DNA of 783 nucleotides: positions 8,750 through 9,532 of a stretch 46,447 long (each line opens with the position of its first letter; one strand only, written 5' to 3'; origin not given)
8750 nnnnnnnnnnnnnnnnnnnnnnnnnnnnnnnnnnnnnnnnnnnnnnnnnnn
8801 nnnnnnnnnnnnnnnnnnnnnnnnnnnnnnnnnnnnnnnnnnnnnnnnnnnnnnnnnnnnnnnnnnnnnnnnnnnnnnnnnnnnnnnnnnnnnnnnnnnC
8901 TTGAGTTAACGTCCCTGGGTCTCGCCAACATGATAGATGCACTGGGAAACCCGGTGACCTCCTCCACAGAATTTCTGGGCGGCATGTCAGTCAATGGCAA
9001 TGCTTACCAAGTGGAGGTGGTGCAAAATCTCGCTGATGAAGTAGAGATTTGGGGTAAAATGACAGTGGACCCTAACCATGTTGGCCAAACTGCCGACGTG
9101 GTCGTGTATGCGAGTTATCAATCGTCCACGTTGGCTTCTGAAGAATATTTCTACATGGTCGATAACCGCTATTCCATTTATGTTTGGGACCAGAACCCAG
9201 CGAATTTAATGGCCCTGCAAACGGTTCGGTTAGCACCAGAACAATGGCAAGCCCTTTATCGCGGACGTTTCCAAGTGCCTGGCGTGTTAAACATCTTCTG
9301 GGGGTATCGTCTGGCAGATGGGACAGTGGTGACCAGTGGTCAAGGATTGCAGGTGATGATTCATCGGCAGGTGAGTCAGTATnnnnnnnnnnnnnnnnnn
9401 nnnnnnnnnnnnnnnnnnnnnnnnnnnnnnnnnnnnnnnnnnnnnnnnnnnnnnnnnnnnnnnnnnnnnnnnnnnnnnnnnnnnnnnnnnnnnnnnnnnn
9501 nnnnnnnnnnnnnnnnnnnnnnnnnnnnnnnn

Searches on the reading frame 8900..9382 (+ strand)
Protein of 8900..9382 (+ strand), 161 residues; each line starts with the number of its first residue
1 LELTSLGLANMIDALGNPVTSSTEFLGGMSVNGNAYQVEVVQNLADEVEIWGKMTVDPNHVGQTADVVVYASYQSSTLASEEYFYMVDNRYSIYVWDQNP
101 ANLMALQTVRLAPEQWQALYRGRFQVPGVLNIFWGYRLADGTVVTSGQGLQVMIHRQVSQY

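Call 10: find_homologous_proteins(query=A1, max_evalue=0.001)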
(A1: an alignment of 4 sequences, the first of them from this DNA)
Query A1 (4 sequences) (161 aa, profile of the alignment): 3 proteins with E <= 0.001 among 4455 candidates.
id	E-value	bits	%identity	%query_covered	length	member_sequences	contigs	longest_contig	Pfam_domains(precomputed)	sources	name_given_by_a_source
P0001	1.5e-24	104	44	96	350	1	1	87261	-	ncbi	-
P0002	1.7e-22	98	34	90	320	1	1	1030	-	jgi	jgi:hypothetical protein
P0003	1.0e-7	50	33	73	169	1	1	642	-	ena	-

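Call 19: search_protein_representatives(alignment_id=A1)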
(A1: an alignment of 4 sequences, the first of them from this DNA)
Query: 4 sequences, 158 profile positions. Proteins with E-value up to 0.001 (for the whole library): 1112; up to 1e-10: 590; up to 1e-30: 55. The best 150 are listed.
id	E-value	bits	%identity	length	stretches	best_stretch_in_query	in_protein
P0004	5.9e-96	334.9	-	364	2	3-155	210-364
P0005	5.3e-65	234.3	-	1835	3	11-149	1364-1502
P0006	1.5e-60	219.8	-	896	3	8-148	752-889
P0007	1.9e-60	219.5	-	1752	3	5-149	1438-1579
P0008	5.4e-60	218.0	-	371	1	3-154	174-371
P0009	4.8e-53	195.4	-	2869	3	15-153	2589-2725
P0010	5.9e-53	195.1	-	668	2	4-154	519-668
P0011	1.4e-51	190.6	-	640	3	7-153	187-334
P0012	8.6e-50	184.8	-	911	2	6-153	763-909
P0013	2.2e-48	180.3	-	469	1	4-154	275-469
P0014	2.7e-47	176.8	-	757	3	10-151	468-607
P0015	4.0e-47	176.2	-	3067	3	7-153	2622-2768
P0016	8.3e-46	171.9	-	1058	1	4-157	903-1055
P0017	4.2e-45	169.6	-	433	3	8-155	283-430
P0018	8.1e-45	168.7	-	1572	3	3-151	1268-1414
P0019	1.1e-44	168.2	-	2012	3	17-145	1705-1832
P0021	1.1e-42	161.7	-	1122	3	15-153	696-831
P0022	5.4e-42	159.5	-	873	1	4-158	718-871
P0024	5.9e-41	156.1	-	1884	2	7-153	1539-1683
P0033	6.0e-37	143.1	-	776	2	8-154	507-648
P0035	1.1e-36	142.3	-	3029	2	20-152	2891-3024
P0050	4.3e-32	127.3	-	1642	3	4-154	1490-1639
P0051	4.6e-32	127.2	-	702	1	4-153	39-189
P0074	1.7e-26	109.1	-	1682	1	8-154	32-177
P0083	6.0e-25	104.1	-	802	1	3-154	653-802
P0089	1.6e-24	102.7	-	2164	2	71-149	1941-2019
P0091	2.1e-24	102.3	-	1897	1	3-153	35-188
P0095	2.7e-24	102.0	-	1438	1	4-154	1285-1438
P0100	7.9e-24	100.5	-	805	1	3-153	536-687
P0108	1.4e-23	99.7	-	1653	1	3-155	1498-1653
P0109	1.7e-23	99.4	-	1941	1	8-154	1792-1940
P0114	5.2e-23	97.8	-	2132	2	8-154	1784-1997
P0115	5.7e-23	97.7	-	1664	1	6-154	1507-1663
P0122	2.3e-22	95.7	-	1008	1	6-154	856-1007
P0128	3.5e-22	95.1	-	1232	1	3-153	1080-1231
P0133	4.3e-22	94.8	-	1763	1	7-153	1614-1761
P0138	5.5e-22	94.5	-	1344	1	3-154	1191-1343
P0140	6.2e-22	94.3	-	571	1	4-154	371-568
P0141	6.3e-22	94.3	-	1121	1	4-153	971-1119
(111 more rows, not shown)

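Call 24: search_solved_structures(query=A3, max_evalue=10, show_alignments=2)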
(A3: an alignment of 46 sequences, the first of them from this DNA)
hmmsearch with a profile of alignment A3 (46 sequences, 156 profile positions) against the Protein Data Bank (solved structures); distinct sequences matched with E-value up to 10: 2.
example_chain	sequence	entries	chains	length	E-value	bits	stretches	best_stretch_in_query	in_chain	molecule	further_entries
5t5i_C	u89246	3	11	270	0.074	16.1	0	112-148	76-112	Tungsten-containing formylmethanofuran dehydrogenase 2 subunit C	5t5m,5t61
6gye_A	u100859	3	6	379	0.64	13.1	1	85-130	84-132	Nicotinamide-nucleotide adenylyltransferase NadR family / Ribosylnicotinamide kinase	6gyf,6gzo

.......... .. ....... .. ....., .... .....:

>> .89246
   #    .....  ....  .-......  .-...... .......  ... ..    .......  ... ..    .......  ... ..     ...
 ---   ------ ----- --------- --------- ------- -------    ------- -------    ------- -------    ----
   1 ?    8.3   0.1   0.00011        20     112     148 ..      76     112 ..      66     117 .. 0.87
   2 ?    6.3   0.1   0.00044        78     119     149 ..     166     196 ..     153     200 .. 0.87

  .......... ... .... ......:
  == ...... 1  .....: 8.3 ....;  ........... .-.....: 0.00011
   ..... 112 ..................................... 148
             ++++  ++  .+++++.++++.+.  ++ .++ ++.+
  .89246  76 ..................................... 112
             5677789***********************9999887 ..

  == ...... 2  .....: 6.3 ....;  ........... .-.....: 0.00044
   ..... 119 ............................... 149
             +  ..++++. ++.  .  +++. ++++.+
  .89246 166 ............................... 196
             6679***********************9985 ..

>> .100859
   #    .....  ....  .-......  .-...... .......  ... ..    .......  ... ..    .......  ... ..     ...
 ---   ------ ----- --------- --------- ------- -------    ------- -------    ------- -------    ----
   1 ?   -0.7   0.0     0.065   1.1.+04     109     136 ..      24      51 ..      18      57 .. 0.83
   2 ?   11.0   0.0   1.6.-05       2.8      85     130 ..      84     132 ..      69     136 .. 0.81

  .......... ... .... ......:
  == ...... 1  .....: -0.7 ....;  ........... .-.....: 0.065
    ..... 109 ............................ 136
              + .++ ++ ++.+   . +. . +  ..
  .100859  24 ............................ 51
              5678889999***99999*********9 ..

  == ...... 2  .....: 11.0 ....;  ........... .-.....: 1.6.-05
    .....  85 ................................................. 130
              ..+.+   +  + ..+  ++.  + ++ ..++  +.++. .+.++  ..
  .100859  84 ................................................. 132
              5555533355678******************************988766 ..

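Call 25: search_protein_families(library=pfam, alignment_id=A3, max_evalue=1)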
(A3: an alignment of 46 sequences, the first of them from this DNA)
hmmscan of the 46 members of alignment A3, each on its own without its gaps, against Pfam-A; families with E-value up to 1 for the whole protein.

A. member 1, seq(161 aa): 1 family
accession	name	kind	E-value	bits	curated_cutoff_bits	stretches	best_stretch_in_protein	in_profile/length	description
PF02244.21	Propep_M14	-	0.022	15.3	22.1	1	35-76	8-47/73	Carboxypeptidase activation peptide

B. families by the number of members that match (of 46 scanned): 21 families
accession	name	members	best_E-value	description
PF05594.20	Fil_haemagg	1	0.003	Haemagglutinin repeat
PF00354.24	Pentaxin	1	0.013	Pentaxin family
PF18668.6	Tail_spike_N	1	0.017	Tail spike TSP1/Gp66 receptor binding N-terminal domain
PF02244.21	Propep_M14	1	0.022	Carboxypeptidase activation peptide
PF24417.1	DUF7549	1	0.028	Family of unknown function (DUF7549)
PF17642.6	TssD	1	0.043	Hemolysin coregulated protein Hcp (TssD)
PF09956.15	Phage_cement_2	1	0.046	Phage cement protein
PF23357.1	DUF7088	1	0.057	Domain of unknown function (DUF7088)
PF04834.18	Adeno_E3_14_5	1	0.072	Early E3 14.5 kDa protein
PF16458.10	Beta-prism_lec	1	0.084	Beta-prism lectin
PF18887.5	MBG_3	1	0.13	MBG domain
PF13444.12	Acetyltransf_5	1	0.15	Acetyltransferase (GNAT) domain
PF12488.13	DUF3704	1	0.16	Protein of unknown function (DUF3704)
PF00449.26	Urease_alpha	1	0.16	Urease alpha-subunit, N-terminal domain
PF22829.2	HphA_C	1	0.2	HphA C-terminal domain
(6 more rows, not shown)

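Call 26: search_protein_families(library=ncbifam, alignment_id=A3, max_evalue=1)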
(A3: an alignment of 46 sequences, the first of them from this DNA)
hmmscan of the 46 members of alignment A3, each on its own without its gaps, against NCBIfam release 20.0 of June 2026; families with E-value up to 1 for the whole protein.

A. member 1, seq(161 aa): 0 families

B. families by the number of members that match (of 46 scanned): 26 families (the first 25 are shown)
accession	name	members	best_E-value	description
NF000508.1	APH_2pp_Ia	1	0.0047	aminoglycoside O-phosphotransferase APH(2'')-Ia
NF011106.0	PRK14533.1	1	0.0077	co-chaperonin GroES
NF011809.0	PRK15279.1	1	0.0088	SPI-1 type III secretion system guanine nucleotide exchange factor SopE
TIGR02601.1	autotrns_rpt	1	0.012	beta strand repeat protein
NF011810.0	PRK15280.1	1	0.025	type III secretion system guanine nucleotide exchange factor SopE2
NF010343.0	PRK13770.1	1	0.028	histidinol dehydrogenase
NF041305.1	SecF_Halo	1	0.039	protein translocase subunit SecF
NF040607.1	mycolic_Pks13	1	0.048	polyketide synthase Pks13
NF003989.0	PRK05472.1-3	1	0.051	redox-sensing transcriptional repressor Rex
TIGR02001.1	gcw_chp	1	0.051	TorF family putative porin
NF006325.0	PRK08541.1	1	0.051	flagellin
NF003988.0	PRK05472.1-1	1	0.056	redox-sensing transcriptional repressor Rex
NF033759.1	exchanger_TraA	1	0.065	outer membrane exchange protein TraA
NF033692.1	APH_2pp_I_a_f_h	1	0.082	APH(2'')-Ia/If/Ih family aminoglycoside O-phosphotransferase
NF041405.1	XopAJ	1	0.085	XopAJ/AvrRxo1 family type III secretion system effector zeta toxin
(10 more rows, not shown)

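Call 27: find_homologous_proteins(query=A3, max_evalue=0.00001)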
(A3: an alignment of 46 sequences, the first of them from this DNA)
Query A3 (46 sequences) (161 aa, profile of the alignment): 5 proteins with E <= 0.00001 among 3695 candidates.
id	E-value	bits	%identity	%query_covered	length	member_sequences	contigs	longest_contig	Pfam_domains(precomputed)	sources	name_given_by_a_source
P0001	1.7e-52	195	44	96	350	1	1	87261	-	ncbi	-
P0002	3.0e-41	159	34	90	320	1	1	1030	-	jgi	jgi:hypothetical protein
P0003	5.1e-31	126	33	73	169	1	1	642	-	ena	-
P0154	1.3e-17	82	31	58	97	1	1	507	-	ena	-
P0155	1.8e-11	62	26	40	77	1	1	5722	-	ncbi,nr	ncbi:hypothetical protein QUF50_05420, partial [Thiotrichales bacterium HSG1]|nr:hypothetical protei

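Call 31: find_related_loci(query=A4, collection=genome_contigs, flank=3000)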
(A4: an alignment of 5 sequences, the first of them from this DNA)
Query A4 (161 aa) in genome_contigs; peptide patterns used: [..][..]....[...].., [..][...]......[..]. (x = any residue, [..] = any of these).
46 stretches matched a pattern; 16 encode a relative of the query (tblastn E <= 1e-3); 16 distinct loci.
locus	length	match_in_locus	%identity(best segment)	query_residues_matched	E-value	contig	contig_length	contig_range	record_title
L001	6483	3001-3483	63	1-161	8e-68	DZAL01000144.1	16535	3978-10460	MAG TPA_asm: Thiomargarita sp. isolate SulCav_PC08_66_44_25 SulCav_PC08-66_2767_length_16535_cov_17.793932, whole genome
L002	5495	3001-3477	50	1-157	9e-44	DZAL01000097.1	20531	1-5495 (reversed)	MAG TPA_asm: Thiomargarita sp. isolate SulCav_PC08_66_44_25 SulCav_PC08-66_1848_length_20531_cov_17.662825, whole genome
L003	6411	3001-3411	42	25-161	1e-31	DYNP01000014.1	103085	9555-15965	MAG TPA_asm: Thiomargarita sp. isolate SulCav_FS08_3_3_44_224 SulCav_FS08_3_31_length_103085_cov_132_553635, whole genom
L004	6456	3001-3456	37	2-154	6e-31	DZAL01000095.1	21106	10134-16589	MAG TPA_asm: Thiomargarita sp. isolate SulCav_PC08_66_44_25 SulCav_PC08-66_1754_length_21106_cov_14.275806, whole genome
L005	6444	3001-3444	38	12-160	5e-29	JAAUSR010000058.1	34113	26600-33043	MAG: Thioploca sp. isolate SL_4_0 NODE_217_length_34113_cov_12.250897, whole genome shotgun sequence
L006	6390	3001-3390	39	28-156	2e-28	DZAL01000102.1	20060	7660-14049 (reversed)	MAG TPA_asm: Thiomargarita sp. isolate SulCav_PC08_66_44_25 SulCav_PC08-66_1939_length_20060_cov_17.433492, whole genome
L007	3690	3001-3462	38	13-160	2e-27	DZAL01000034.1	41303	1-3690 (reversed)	MAG TPA_asm: Thiomargarita sp. isolate SulCav_PC08_66_44_25 SulCav_PC08-66_445_length_41303_cov_15.301542, whole genome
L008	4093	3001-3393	39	25-155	8e-27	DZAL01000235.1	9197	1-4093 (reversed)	MAG TPA_asm: Thiomargarita sp. isolate SulCav_PC08_66_44_25 SulCav_PC08-66_7600_length_9197_cov_16.690549, whole genome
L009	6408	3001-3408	37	20-155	3e-25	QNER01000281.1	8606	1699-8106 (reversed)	MAG: Candidatus Parabeggiatoa sp. nov. 1 isolate B3_G6 B3_Guay6_scaffold_07373, whole genome shotgun sequence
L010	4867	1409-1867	34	2-155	3e-21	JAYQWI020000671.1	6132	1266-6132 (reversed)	MAG: Candidatus Parabeggiatoa communis isolate WS_Bin1 k141_822, whole genome shotgun sequence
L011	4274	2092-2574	31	1-157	9e-18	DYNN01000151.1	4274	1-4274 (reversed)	MAG TPA_asm: Thiomargarita sp. isolate SulCav_FS08_3_37_87 SulCav_FS08_3_14424_length_4274_cov_82_269969, whole genome s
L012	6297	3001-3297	35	46-146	4e-9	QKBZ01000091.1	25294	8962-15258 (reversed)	MAG: Beggiatoa sp. isolate SZUA-411 scaffold_7971, whole genome shotgun sequence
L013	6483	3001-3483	37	2-160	5e-28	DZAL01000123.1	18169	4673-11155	MAG TPA_asm: Thiomargarita sp. isolate SulCav_PC08_66_44_25 SulCav_PC08-66_2354_length_18169_cov_14.520205, whole genome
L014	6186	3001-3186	38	14-71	5e-6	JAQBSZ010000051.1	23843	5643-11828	MAG: Proteobacteria bacterium isolate casp150-mb.100 NODE_5633_length_23843_cov_0.123863, whole genome shotgun sequence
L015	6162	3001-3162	36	17-71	3e-5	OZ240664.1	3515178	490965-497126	MAG: uncultured Pseudohongiella sp. isolate e05c5ecc-af14-43a7-87ef-81674bc34259 genome assembly, chromosome: 1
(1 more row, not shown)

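Call 32: predict_structure(alignment_id=A3)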
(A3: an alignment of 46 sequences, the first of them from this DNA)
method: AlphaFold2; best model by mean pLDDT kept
length: 161 residues; sequences in the alignment: 46
mean_pLDDT: 96.9   pTM: 0.90
mean pLDDT of the five models: 96.9, 96.9, 96.7, 96.5, 96.2
residues with pLDDT >= 90: 155; 70-90: 5; 50-70: 1; < 50: 0
segments of 3 or more residues with pLDDT < 50: none
pLDDT, mean of each block of 10 residues (from residue 1): 96 96 98 98 98 98 99 96 98 96 98 98 97 98 98 92 64
secondary structure, 60 per line:
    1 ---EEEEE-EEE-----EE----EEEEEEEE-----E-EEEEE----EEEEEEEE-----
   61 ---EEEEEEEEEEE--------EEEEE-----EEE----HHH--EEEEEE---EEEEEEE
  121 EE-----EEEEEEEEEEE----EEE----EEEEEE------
elements in order: E4-8 E10-12 E24-31 E39-43 E48-55 E64-74 E83-87 E93-95 E105-110 E114-122 E128-138 E143-145 E150-155

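Call 35: search_protein_families(library=pfam, proteins=[P0006, P0010, P0012, P0016, P0022, P0074, P0051, P0021, P0033, P0083], max_evalue=0.0001)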
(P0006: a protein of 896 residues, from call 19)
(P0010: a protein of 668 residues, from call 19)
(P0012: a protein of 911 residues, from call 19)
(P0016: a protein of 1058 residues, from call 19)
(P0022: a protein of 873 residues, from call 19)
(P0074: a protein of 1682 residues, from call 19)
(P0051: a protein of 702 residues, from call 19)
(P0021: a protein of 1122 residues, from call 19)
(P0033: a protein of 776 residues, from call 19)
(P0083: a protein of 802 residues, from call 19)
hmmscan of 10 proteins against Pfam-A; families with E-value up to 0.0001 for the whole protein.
P0006 (896 aa): 2 families
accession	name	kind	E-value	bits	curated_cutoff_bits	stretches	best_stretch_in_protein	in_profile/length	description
PF03160.20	Calx-beta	-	7.4e-19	68.4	27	1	82-192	6-118/119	Calx-beta domain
PF13629.12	T2SS-T3SS_pil_N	-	6.5e-05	23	23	0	376-401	41-66/72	Pilus formation protein N terminal region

P0010 (668 aa): 1 family
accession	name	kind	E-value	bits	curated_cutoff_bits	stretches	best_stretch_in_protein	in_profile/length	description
PF07494.17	Reg_prop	-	4.5e-08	32.8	20.4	0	277-298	2-23/24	Two component regulator propeller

P0012 (911 aa): 1 family
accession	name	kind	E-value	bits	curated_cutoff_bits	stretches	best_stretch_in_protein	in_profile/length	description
PF07494.17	Reg_prop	-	4.6e-15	54.3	20.4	0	359-373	10-24/24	Two component regulator propeller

P0016 (1058 aa): 1 family
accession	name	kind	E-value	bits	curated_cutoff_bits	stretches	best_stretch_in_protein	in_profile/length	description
PF23759.1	GBD_T9SS_assoc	-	1.5e-20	74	27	0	210-322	2-106/116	Galactose binding domain-like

P0022 (873 aa): 1 family
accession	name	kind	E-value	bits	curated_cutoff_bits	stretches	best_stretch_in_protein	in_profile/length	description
PF23759.1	GBD_T9SS_assoc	-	5.9e-14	52.8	27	0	33-147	2-108/116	Galactose binding domain-like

P0074 (1682 aa): 3 families
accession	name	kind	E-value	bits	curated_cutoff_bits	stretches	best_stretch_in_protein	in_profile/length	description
PF00094.30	VWD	-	8.5e-12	46.1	22.9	1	1030-1186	5-156/156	von Willebrand factor type D domain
PF00041.27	fn3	-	1.7e-10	41.4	25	1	181-266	1-75/84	Fibronectin type III domain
PF13620.12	CarboxypepD_reg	-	7.2e-10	39.5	32.3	1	1428-1495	14-77/82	Carboxypeptidase regulatory-like domain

P0051 (702 aa): 2 families
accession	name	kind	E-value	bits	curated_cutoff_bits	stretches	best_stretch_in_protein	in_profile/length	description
PF00561.26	Abhydrolase_1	-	1.7e-14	54.5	25.8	1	256-428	2-120/245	alpha/beta hydrolase fold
PF08386.16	Abhydrolase_4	-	3.2e-12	46.9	21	1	570-651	12-94/103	TAP-like protein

P0021 (1122 aa): 2 families
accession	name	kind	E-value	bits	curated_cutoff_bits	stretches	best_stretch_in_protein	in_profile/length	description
PF16640.11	Big_3_5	-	5.4e-12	46.6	35.5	1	596-672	8-82/88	Bacterial Ig-like domain (group 3)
PF18998.6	Flg_new_2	-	3e-07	30.8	23.6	1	268-338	4-69/73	Divergent InlB B-repeat domain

P0033 (776 aa): 0 families

P0083 (802 aa): 5 families
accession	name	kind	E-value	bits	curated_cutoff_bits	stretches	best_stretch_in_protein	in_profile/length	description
PF00082.27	Peptidase_S8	-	4e-49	167.9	21.8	1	162-431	7-273/288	Subtilase family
PF22352.2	K319L-like_PKD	-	8.5e-12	45.4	27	1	476-545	13-84/84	K319L-like, PKD domain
PF00801.26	PKD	-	1.6e-08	34.8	23.5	1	471-540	11-76/80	PKD domain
PF22148.1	Fervidolysin_NPro-like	-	1.3e-06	29.1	21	0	23-110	8-81/81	Fervidolysin N-terminal prodomain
PF18911.6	PKD_4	-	2e-05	25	27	0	476-545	19-85/85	PKD domain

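Call 38: find_encoding_contigs(protein=P0001, flank=10000, max_places=3)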
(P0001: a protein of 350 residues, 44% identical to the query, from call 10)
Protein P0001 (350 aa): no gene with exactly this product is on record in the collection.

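Call 42: fold_search(model_id=the predicted structure, library=pdb)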
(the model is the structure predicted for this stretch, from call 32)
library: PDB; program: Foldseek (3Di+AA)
matches with E <= 10: 1555; with E <= 0.001: 3
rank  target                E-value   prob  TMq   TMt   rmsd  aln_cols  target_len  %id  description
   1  5hnp_B                3.2e-04  1.00  0.46  0.45   5.4       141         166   10  The structure of the kdo-capped saccharide binding subunit of the O-12 specific ABC transporter, Wzt (released 2016-03-09)
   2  5hno_A                4.9e-04  1.00  0.46  0.46   6.7       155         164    8  The structure of the kdo-capped saccharide binding subunit of the O-12 specific ABC transporter, Wzt (released 2016-03-09)
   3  5hno_C                8.5e-04  1.00  0.42  0.41  10.9       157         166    9  The structure of the kdo-capped saccharide binding subunit of the O-12 specific ABC transporter, Wzt (released 2016-03-09)
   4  3wea_A                1.1e-03  1.00  0.35  0.41   8.7       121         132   12  Crystal structure of a Niemann-Pick type C2 protein from Japanese carpenter ant (released 2014-02-05)
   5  2r5o_B                1.5e-03  1.00  0.46  0.45   7.4       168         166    8  Crystal structure of the C-terminal domain of wzt (released 2007-12-25)
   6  1ft3_A                1.5e-03  0.99  0.34  0.40   8.5       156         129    9  CRYSTAL STRUCTURE OF TRUNCATED RHOGDI K141A MUTANT (released 2001-05-02)
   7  1hh4_D                1.6e-03  0.99  0.36  0.32  12.4       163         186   13  Rac1-RhoGDI complex involved in NADPH oxidase activation (released 2001-08-28)
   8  1ft0_A                2.0e-03  0.92  0.30  0.33  13.0       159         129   11  CRYSTAL STRUCTURE OF TRUNCATED HUMAN RHOGDI K113A MUTANT (released 2001-05-02)
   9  2r5o_A                2.3e-03  1.00  0.44  0.43   7.6       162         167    7  Crystal structure of the C-terminal domain of wzt (released 2007-12-25)
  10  8dj2_A                2.5e-03  1.00  0.44  0.47   7.4       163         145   11  Intramolecular ester bond-containing repeat domain from Chlamydia trachomatis adhesin (released 2023-08-02)
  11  2jhs                  2.8e-03  0.99  0.40  0.45   8.3       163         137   10  CRYSTAL STRUCTURE OF RHOGDI K135H,K138H,K141H MUTANT (released 2007-05-08)
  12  5cl2_A                3.0e-03  0.99  0.41  0.29   6.7       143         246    6  Crystal structure of Spo0M, sporulation control protein, from Bacillus subtilis. (released 2015-12-16)
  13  8cka_B                3.1e-03  0.99  0.41  0.18  15.8       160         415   14  Deinococcus radidurans HPI S-layer (released 2023-04-19)
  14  9mba_C                3.3e-03  0.96  0.37  0.21   8.8       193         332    8  Cryo-EM structure of complex of transducer-bound GPCR (released 2025-10-01)
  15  8as4_A                4.1e-03  0.99  0.42  0.24   6.8       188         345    7  Crystal structure of human beta-arrestin-1 (released 2023-06-07)
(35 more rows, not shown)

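Call 43: list_cluster_members(proteins=[P0004, P0005, P0009, P0015, P0035, P0051, P0074, P0083, P0091, P0114])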
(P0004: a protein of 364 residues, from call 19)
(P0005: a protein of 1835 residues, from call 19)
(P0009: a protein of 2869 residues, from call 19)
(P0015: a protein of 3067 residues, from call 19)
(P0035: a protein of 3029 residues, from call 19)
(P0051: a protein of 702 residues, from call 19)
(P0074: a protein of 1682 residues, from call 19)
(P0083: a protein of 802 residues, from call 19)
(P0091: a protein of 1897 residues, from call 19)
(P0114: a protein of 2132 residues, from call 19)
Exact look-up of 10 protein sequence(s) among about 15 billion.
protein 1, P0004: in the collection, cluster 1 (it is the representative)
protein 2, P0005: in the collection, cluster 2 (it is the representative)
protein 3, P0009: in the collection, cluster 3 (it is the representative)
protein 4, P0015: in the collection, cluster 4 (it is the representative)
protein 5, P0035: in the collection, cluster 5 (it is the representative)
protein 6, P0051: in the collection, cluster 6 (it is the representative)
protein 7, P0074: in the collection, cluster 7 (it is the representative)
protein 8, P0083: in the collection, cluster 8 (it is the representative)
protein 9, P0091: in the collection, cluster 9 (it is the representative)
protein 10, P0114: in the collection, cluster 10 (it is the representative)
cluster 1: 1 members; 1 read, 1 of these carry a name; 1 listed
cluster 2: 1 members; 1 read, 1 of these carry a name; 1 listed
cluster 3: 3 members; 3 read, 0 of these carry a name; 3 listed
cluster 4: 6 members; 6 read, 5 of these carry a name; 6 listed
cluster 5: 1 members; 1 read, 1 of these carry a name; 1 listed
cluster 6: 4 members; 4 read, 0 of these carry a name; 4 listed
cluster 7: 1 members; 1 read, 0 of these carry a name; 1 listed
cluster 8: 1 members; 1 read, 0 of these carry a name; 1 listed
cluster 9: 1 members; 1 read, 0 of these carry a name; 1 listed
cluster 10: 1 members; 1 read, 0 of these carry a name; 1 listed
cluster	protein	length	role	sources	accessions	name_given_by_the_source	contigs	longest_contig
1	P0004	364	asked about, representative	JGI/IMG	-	hypothetical protein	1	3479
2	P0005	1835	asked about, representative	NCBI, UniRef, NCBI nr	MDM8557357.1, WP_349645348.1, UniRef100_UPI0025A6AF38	Calx-beta domain-containing protein [Candidatus Parabeggiatoa sp. HSG14] | Calx-beta domain-containing protein n=1 Tax=Candidatus Parabeggiatoa sp. HSG14 ... | Calx-beta domain-containing protein [Thiotrichales bacterium HSG14]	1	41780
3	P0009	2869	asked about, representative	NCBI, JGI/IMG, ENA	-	-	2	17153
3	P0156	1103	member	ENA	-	-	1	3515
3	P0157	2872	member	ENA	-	-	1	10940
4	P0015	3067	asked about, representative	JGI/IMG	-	hypothetical protein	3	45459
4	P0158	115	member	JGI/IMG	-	hypothetical protein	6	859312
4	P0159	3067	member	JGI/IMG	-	hypothetical protein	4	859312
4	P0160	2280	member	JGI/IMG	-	hypothetical protein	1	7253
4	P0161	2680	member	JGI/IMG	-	hypothetical protein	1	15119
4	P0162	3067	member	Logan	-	-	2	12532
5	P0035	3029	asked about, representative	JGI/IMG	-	ribosomal protein L35AE/L33A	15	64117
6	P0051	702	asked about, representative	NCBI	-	-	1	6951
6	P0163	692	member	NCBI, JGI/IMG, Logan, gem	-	-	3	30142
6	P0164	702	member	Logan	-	-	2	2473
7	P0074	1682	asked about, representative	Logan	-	-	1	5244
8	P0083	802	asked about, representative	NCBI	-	-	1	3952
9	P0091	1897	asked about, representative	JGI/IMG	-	-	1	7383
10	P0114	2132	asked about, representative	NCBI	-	-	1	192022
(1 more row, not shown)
